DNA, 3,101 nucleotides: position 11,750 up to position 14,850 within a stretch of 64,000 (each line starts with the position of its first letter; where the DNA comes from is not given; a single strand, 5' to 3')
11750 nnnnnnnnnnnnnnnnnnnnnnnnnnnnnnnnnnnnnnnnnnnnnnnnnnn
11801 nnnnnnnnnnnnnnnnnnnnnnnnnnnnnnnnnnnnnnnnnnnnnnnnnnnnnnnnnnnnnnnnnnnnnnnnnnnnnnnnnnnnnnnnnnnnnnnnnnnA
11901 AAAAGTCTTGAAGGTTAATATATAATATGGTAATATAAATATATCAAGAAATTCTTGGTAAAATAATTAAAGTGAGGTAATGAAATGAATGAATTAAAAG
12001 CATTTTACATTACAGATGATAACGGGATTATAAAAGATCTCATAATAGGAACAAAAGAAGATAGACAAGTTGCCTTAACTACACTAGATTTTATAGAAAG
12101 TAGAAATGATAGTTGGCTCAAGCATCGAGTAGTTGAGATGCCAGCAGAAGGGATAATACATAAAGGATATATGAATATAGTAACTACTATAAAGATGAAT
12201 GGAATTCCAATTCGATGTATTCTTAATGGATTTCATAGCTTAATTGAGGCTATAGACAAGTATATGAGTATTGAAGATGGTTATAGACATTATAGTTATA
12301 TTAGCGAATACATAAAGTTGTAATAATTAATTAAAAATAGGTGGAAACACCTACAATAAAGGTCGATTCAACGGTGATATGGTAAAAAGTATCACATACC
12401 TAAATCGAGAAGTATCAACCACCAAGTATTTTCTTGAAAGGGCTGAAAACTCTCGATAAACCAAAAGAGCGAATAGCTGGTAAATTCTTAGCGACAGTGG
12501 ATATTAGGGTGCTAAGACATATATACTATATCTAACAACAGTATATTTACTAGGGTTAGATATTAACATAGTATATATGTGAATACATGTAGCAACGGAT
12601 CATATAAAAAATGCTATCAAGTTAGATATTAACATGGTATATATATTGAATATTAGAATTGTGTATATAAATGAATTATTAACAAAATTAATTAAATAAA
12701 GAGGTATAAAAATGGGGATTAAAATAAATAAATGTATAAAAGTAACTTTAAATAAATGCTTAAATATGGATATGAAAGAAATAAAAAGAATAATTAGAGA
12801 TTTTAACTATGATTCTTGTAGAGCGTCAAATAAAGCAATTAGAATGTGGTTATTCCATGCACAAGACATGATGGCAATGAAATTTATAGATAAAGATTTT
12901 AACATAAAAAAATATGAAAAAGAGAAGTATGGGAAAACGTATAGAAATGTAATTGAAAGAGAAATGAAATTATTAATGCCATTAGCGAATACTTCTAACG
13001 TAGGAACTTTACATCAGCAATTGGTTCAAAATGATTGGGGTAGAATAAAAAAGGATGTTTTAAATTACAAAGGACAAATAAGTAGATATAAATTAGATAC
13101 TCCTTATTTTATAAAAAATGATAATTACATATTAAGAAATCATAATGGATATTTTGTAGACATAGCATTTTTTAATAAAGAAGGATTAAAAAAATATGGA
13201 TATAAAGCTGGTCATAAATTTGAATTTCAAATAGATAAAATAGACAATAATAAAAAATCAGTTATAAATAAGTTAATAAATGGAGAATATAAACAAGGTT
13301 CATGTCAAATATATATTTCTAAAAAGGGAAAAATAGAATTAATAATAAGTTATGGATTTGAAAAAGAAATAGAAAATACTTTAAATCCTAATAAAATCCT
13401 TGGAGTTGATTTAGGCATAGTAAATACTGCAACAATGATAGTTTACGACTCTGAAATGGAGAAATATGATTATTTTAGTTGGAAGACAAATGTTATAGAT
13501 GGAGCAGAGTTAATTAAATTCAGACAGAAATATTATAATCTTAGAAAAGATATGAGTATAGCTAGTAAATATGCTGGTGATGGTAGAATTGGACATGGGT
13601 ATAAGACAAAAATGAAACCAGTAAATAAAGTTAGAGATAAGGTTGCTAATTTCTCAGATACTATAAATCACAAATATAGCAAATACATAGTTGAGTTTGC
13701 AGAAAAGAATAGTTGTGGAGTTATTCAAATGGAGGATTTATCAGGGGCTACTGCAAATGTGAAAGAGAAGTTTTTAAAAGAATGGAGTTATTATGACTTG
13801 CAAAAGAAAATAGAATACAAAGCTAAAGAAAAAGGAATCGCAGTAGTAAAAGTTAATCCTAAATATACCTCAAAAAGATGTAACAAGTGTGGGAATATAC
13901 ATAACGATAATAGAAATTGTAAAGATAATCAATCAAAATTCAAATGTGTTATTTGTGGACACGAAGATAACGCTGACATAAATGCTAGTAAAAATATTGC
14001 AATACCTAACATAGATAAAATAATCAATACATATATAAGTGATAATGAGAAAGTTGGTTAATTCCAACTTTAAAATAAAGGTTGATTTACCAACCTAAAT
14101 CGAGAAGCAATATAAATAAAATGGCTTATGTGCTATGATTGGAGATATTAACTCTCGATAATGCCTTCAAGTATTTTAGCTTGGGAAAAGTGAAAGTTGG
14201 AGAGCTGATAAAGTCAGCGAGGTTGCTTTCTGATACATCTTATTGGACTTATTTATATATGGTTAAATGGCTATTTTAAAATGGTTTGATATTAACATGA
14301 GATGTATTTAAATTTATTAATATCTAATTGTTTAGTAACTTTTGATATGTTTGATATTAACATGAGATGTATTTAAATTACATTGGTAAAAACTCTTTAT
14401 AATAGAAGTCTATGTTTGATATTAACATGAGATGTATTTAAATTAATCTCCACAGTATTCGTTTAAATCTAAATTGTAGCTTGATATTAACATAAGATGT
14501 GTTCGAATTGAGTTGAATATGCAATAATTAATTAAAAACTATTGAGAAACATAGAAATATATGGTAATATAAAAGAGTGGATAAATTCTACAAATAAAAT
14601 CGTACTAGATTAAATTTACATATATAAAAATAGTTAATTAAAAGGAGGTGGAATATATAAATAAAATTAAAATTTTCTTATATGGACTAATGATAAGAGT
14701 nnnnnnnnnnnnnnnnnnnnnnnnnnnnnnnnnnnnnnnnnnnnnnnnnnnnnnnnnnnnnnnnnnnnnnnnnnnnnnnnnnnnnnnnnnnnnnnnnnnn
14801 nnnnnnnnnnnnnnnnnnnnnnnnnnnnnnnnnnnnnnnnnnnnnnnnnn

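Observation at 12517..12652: Anti-repeat inside scaffold A: 20 nt complementary to the array-A repeat, with a 6-nt bulge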

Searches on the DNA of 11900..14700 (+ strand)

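Call 9: search_dna_similar(query=window:11900-14700:+, collection=phages, mode=near, max_rows=30)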
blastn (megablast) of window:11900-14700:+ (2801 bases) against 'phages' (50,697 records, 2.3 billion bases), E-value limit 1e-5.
No match.
